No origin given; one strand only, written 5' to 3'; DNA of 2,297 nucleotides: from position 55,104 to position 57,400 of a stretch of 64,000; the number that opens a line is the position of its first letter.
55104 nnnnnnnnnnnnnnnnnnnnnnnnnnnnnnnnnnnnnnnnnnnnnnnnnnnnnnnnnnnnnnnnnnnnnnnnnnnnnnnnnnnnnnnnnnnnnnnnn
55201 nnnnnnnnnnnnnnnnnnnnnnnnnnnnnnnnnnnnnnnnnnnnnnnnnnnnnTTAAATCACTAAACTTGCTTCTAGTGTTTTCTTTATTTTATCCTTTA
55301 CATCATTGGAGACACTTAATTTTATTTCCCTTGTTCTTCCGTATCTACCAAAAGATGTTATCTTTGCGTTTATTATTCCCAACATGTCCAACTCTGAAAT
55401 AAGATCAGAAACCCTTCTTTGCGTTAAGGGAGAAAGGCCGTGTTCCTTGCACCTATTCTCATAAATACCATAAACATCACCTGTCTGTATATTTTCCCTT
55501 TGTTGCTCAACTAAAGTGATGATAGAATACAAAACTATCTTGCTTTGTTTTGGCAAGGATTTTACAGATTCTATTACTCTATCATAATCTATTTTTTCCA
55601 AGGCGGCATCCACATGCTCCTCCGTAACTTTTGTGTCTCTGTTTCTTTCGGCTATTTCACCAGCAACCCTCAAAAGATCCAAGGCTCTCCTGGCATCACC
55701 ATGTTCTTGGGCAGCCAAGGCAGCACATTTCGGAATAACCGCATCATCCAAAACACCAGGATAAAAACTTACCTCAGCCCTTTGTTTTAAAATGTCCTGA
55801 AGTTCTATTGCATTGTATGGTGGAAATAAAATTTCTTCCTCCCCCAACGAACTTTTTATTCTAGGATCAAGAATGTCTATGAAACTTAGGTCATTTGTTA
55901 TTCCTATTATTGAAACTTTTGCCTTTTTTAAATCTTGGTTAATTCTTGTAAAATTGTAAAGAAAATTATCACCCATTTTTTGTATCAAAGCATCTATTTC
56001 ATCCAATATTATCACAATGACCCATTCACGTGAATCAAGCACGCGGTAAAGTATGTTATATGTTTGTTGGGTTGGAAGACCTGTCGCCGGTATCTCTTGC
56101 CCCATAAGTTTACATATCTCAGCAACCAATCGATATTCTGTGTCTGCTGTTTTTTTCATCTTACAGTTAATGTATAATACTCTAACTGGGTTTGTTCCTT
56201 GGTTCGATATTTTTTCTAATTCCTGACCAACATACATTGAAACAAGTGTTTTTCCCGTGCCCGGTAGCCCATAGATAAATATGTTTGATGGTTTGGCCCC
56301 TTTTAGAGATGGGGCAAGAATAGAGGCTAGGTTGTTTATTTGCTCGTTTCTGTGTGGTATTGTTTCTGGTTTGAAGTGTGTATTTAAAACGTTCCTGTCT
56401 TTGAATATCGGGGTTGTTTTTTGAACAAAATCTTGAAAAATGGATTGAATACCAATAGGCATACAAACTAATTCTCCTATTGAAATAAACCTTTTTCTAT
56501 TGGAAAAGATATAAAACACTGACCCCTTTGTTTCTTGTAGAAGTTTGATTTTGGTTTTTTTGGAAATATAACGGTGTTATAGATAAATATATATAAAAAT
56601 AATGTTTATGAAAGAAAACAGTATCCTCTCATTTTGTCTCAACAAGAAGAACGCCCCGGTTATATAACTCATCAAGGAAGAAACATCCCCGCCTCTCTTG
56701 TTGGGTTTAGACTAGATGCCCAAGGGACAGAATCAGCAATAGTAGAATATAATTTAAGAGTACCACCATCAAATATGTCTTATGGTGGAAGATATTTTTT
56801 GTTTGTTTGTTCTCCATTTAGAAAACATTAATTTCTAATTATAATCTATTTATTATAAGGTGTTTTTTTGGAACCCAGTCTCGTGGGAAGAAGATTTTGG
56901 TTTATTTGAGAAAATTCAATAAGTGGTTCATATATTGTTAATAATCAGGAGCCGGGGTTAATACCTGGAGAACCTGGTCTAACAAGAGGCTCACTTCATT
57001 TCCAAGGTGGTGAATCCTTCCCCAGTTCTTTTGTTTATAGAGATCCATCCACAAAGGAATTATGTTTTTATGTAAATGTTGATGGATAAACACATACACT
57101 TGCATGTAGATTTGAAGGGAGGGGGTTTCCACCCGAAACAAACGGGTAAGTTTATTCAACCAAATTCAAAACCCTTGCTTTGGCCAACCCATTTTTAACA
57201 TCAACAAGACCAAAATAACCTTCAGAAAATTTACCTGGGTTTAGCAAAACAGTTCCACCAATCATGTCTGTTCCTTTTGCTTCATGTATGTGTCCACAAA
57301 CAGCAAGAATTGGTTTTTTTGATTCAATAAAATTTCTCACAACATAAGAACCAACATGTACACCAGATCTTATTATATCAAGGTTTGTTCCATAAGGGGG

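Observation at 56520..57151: Candidate oriC upstream of orc1/cdc6 with ORB-like elements in inverted orientation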

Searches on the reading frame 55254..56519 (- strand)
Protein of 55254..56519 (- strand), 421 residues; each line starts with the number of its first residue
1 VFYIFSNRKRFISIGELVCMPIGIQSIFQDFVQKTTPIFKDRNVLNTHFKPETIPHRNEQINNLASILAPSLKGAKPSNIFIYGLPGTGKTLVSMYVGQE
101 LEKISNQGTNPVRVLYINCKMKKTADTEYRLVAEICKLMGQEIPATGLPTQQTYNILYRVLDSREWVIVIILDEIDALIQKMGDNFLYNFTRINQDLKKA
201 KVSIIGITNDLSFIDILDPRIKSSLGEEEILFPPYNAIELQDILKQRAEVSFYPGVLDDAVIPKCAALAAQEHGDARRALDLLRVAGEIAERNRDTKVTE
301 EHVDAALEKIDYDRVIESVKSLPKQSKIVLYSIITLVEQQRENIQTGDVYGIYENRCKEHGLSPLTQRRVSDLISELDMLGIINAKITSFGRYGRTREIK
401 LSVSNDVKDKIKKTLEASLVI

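Call 3: search_protein_families(library=pfam, proteins=[window:55254-56519:-], max_evalue=0.01)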
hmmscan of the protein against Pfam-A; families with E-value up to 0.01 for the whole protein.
window:55254-56519:- (421 aa): 12 families
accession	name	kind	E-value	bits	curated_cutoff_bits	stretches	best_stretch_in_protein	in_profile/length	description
PF09079.17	Cdc6_C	-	1e-30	106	25.1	1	317-406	1-91/96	CDC6, C terminal winged helix domain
PF22703.2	Cdc6_lid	-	7.7e-30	103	27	1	241-307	1-67/68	Cdc6 AAA+ ATPase-type lid domain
PF13401.12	AAA_22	-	1.4e-10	42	27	1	78-207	6-123/130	AAA domain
PF00004.35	AAA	-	3.1e-08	34.6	21.2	1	81-224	2-121/131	ATPase family associated with various cellular activities (AAA)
PF05621.17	TniB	-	1.8e-06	28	22.4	1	61-197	20-153/189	Bacterial TniB protein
PF13191.12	AAA_16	-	2.8e-06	28.3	32.6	1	55-188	3-153/167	AAA ATPase domain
PF22606.2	Cdc6-ORC-like_ATPase_lid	-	5.9e-05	23.3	27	1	235-291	1-57/60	Cdc6/ORC-like, ATPase lid domain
PF01637.24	ATPase_2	-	0.00015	22.1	33.2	1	73-200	16-145/225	ATPase domain predominantly from Archaea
PF16193.11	AAA_assoc_2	-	0.0012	19.5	34.3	1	266-309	13-57/81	AAA C-terminal domain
PF24883.2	NPHP3_N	-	0.0029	18.3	24.8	1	77-128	22-67/164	Nephrocystin 3, N-terminal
PF05496.18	RuvB_N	-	0.0071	16.6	27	0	69-112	25-68/159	Holliday junction DNA helicase RuvB P-loop domain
PF09848.15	SLFN-g3_helicase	-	0.0095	15.7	24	0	79-110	3-34/354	Schlafen group 3, DNA/RNA helicase domain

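Call 8: find_related_loci(query=window:55254-56462:-, collection=genome_contigs, flank=4000)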
Query window:55254-56462:- (402 aa) in genome_contigs; peptide patterns used: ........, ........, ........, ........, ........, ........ (x = any residue, [..] = any of these).
220 stretches matched a pattern; 119 encode a relative of the query (tblastn E <= 1e-3); the best 80 are kept; 80 distinct loci.
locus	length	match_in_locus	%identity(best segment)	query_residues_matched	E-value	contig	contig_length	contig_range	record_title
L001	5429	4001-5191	77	6-402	0e+0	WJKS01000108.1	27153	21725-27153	MAG: Candidatus Aenigmatarchaeota archaeon isolate Bin_042 k141_4717704, whole genome shotgun sequence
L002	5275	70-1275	73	1-402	0e+0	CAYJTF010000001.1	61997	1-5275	MAG TPA_asm: uncultured archaeon isolate ERP125453_co1_357 genome assembly, contig: NODE_301_length_61997_cov_6.376804,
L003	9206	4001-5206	73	1-402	0e+0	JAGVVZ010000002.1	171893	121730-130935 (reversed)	MAG: Candidatus Aenigmatarchaeota archaeon isolate RIFCSPHIGHO2_02_FULL_35_12 rifcsphigho2_02_scaffold_37, whole genome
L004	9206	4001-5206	72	1-402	0e+0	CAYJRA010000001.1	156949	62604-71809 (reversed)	MAG TPA_asm: uncultured archaeon isolate ERP125453_co1_246 genome assembly, contig: NODE_28_length_156949_cov_9.598468,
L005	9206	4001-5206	71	1-402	0e+0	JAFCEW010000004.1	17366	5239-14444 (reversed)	MAG: Candidatus Aenigmatarchaeota archaeon isolate Meg22_1214_Bin_346 Meg22_1214_Bin_346_scaffold_10767, whole genome sh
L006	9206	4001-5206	72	1-402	0e+0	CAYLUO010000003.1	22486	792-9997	MAG TPA_asm: uncultured archaeon isolate binchicken_co34_224 genome assembly, contig: NODE_3515_length_22486_cov_4.69444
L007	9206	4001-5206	72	1-402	0e+0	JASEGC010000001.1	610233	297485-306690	MAG: Candidatus Aenigmatarchaeota archaeon isolate Yes49-24 NODE_1_length_610233_cov_87.145820, whole genome shotgun seq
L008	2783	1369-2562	71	5-402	0e+0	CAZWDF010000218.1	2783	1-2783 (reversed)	MAG TPA_asm: uncultured Candidatus Saccharibacteria bacterium isolate binchicken_co283_202 genome assembly, contig: NODE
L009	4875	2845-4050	71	1-402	0e+0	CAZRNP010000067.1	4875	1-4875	MAG TPA_asm: uncultured archaeon isolate binchicken_co278_280 genome assembly, contig: NODE_11885_length_4875_cov_9.6632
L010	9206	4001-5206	70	1-402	0e+0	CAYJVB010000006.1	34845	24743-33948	MAG TPA_asm: uncultured archaeon isolate ERP125453_co1_352 genome assembly, contig: NODE_983_length_34845_cov_8.578471,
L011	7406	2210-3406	69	4-402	0e+0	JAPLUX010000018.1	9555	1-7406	MAG: Candidatus Aenigmatarchaeota archaeon isolate LacPavin_0920_SED5_MAG_35_8 LacPavin_0920_SED5_scaffold_1744777, whol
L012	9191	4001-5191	79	6-402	0e+0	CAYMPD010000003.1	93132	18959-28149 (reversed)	MAG TPA_asm: uncultured archaeon isolate binchicken_co17_215 genome assembly, contig: NODE_720_length_93132_cov_7.912363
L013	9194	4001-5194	67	5-402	0e+0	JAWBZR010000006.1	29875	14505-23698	MAG: Candidatus Aenigmatarchaeota archaeon isolate JZ-1_201901_bins_70 JZ-1_201901_bins_70_scaffold_6, whole genome shot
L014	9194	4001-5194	68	5-402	4e-178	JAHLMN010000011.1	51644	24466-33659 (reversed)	MAG: Candidatus Aenigmatarchaeota archaeon isolate DRTY-7_1_bin_34 NODE_230_length_51644_cov_12.7353, whole genome shotg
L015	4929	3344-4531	56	5-402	7e-157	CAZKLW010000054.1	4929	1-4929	MAG TPA_asm: uncultured archaeon isolate SRP185896_co2_442 genome assembly, contig: NODE_29003_length_4929_cov_6.584941,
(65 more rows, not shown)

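Call 23: find_encoding_contigs(protein=window:55254-56462:-, flank=3000, max_places=6)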
Protein window:55254-56462:- (402 aa): no gene with exactly this product is on record in the collection.

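Call 24: find_encoding_contigs(protein=window:55254-56519:-, flank=3000, max_places=6)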
Protein window:55254-56519:- (421 aa): no gene with exactly this product is on record in the collection.

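Call 26: find_related_loci(query=window:55254-56462:-, collection=metagenome_contigs, flank=3000)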
Query window:55254-56462:- (402 aa) in metagenome_contigs; peptide patterns used: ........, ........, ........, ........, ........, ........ (x = any residue, [..] = any of these).
319 stretches matched a pattern; 127 encode a relative of the query (tblastn E <= 1e-3); the best 80 are kept; 80 distinct loci.
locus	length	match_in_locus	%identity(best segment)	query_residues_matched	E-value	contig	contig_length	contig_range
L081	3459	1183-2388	73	1-402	0e+0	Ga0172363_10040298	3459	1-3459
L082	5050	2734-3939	73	1-402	0e+0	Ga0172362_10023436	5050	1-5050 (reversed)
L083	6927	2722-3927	74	1-402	0e+0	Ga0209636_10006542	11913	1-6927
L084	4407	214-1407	74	5-402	0e+0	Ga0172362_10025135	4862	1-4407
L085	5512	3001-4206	72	1-402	0e+0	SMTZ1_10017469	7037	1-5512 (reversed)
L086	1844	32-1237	73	1-402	0e+0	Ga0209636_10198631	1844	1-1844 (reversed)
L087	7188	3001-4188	73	1-396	0e+0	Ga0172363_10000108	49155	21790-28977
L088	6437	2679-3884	72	1-402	0e+0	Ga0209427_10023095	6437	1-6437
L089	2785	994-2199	73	1-402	0e+0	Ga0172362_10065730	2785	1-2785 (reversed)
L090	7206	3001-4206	73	1-402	0e+0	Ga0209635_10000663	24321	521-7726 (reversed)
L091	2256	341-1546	73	1-402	0e+0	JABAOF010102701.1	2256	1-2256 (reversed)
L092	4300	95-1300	73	1-402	0e+0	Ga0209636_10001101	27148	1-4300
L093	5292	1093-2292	71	1-400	0e+0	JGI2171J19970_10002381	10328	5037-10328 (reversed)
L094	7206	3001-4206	72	1-402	0e+0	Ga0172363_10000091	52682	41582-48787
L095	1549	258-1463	72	1-402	0e+0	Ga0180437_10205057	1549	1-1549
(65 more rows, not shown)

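Call 72: list_cluster_members(proteins=[P0001, window:55254-56462:-, window:55254-56519:-, window:54238-55254:-, window:51504-54206:-])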
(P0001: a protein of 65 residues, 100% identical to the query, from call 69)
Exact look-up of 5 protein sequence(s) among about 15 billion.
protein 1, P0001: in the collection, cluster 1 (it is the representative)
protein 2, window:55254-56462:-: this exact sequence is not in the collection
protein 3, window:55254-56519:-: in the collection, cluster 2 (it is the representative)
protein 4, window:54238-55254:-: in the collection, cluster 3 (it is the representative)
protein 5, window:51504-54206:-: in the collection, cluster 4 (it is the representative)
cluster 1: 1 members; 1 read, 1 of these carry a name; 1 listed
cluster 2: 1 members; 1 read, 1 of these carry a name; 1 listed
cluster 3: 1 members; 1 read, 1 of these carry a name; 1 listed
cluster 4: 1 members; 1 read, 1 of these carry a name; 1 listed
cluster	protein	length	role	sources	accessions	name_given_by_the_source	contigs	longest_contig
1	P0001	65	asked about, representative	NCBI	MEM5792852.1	MAG: hypothetical protein QXY45_00625 [Candidatus Aenigmatarchaeota archaeon]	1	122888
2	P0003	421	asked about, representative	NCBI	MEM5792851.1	MAG: ORC1-type DNA replication protein [Candidatus Aenigmatarchaeota archaeon]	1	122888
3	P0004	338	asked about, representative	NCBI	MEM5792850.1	MAG: hypothetical protein QXY45_00615 [Candidatus Aenigmatarchaeota archaeon]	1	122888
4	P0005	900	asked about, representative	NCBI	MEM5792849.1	MAG: DNA polymerase domain-containing protein [Candidatus Aenigmatarchaeota archaeon]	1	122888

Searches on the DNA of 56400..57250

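Call 13: search_rna_families(source=window, start=56400, end=57250, threshold=evalue, max_evalue=10, show_alignments=3)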
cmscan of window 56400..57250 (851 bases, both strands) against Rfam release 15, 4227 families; matches with E-value up to 10: 7.
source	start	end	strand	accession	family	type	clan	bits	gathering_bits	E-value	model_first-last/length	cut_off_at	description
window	56449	56486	+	RF01374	CRISPR-DR61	Gene; CRISPR;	-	20.7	38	1.1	1-37/37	no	CRISPR RNA direct repeat element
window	56479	56557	+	RF02592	Spy392987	Gene; antisense;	-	18.1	47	2.9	1-63/63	no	S. pyogenes antisense RNA 392987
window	56624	56681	-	RF00273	SNORD59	Gene; snRNA; snoRNA; CD-box;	CL00065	15.2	45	8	1-73/73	no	Small nucleolar RNA SNORD59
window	57054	57182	-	RF01745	manA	Cis-reg;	-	14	55.2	0.53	1-192/192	no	manA RNA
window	56678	56722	-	RF02975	DUF3800-XI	Gene; sRNA;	-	12.5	37.8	5.7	1-48/48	no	DUF3800-XI RNA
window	57023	57143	+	RF01845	enod40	Gene;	-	11.9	45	3.2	99-222/263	no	Early nodulin 40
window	56761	56838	-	RF01822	RsaJ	Gene; sRNA;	-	10.5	100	9.6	1-287/287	no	RNA Staph. aureus A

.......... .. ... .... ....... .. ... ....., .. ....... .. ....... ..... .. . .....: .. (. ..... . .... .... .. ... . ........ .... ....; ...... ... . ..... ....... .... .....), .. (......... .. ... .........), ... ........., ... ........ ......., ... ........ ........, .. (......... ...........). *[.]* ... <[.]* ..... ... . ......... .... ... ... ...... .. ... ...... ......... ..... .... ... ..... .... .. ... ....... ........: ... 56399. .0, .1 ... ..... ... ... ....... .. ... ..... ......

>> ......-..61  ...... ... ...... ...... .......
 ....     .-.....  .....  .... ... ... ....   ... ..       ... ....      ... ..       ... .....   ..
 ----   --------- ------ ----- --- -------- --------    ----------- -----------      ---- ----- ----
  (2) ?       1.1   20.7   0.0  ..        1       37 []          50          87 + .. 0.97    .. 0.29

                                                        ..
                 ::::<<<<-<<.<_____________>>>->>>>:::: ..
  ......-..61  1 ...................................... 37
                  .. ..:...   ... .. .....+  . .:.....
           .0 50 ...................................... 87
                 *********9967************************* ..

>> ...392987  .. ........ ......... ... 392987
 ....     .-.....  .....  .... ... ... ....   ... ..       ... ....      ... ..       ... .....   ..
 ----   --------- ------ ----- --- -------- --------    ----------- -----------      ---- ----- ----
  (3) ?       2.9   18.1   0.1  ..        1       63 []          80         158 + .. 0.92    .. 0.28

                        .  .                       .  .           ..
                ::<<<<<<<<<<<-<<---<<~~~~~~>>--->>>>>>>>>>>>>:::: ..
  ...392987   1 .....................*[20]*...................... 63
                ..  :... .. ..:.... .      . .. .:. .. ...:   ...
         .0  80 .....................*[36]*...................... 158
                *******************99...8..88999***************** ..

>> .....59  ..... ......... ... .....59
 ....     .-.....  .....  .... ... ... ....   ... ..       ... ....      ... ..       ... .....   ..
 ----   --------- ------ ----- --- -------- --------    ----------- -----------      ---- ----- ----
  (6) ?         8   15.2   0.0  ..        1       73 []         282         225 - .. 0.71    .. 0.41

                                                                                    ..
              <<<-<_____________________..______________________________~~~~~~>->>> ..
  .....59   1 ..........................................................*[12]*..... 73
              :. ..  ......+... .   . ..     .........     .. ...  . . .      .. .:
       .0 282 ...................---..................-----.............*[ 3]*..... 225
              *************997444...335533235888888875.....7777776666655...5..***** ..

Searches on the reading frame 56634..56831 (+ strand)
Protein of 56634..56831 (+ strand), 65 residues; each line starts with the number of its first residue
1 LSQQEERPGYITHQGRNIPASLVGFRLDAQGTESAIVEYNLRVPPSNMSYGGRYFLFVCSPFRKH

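Call 3: search_protein_families(library=pfam, proteins=[window:56634-56831:+], max_evalue=0.01)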
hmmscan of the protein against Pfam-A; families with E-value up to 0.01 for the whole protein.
window:56634-56831:+ (65 aa): 0 families

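Call 22: search_protein_families(library=pfam, proteins=[window:56637-56828:+], max_evalue=10)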
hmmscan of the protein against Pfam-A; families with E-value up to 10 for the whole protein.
seq(64 aa): 0 families

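Call 50: find_related_loci(query=window:56637-56828:+, collection=viral_contigs, flank=2000)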
Query seq(64 aa) (64 aa) in viral_contigs; peptide patterns used: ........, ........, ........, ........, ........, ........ (x = any residue, [..] = any of these).
22 stretches matched a pattern, but none encodes a relative of the query by tblastn (E <= 1e-3).

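Call 69: search_protein_representatives(protein=window:56634-56828:+)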
Query: 65 residues. Proteins with E-value up to 0.001 (for the whole library): 2; up to 1e-10: 1; up to 1e-30: 1. The best 2 are listed.
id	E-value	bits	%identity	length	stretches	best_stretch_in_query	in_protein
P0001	6.5e-38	142.9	100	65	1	1-65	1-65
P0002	6.7e-05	38.9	36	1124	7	29-58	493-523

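Call 70: find_encoding_contigs(protein=window:56634-56828:+, flank=3000, max_places=8)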
Protein window:56634-56828:+ (65 aa): no gene with exactly this product is on record in the collection.

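Call 83: predict_structure(protein=window:56634-56828:+)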
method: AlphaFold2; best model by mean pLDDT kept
length: 65 residues; sequences in the alignment: 1
mean_pLDDT: 59.8   pTM: 0.28
mean pLDDT of the five models: 59.8, 58.0, 57.7, 55.6, 51.5
residues with pLDDT >= 90: 0; 70-90: 14; 50-70: 36; < 50: 15
segments of 3 or more residues with pLDDT < 50: 1-6, 47-51
pLDDT, mean of each block of 10 residues (from residue 1): 52 69 72 67 53 52 49
secondary structure, 60 per line:
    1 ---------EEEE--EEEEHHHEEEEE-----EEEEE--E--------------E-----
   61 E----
elements in order: E10-13 E16-19 E23-27 E33-37

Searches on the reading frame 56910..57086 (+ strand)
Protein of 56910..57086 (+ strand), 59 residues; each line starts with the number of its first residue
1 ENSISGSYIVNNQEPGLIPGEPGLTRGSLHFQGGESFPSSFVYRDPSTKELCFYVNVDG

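Call 22: search_protein_families(library=pfam, proteins=[window:56910-57086:+], max_evalue=10)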
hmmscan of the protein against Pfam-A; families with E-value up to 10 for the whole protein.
seq(59 aa): 0 families

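Call 51: find_related_loci(query=window:56910-57086:+, collection=viral_contigs, flank=2000)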
Query seq(59 aa) (59 aa) in viral_contigs; peptide patterns used: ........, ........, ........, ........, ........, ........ (x = any residue, [..] = any of these).
23 stretches matched a pattern, but none encodes a relative of the query by tblastn (E <= 1e-3).
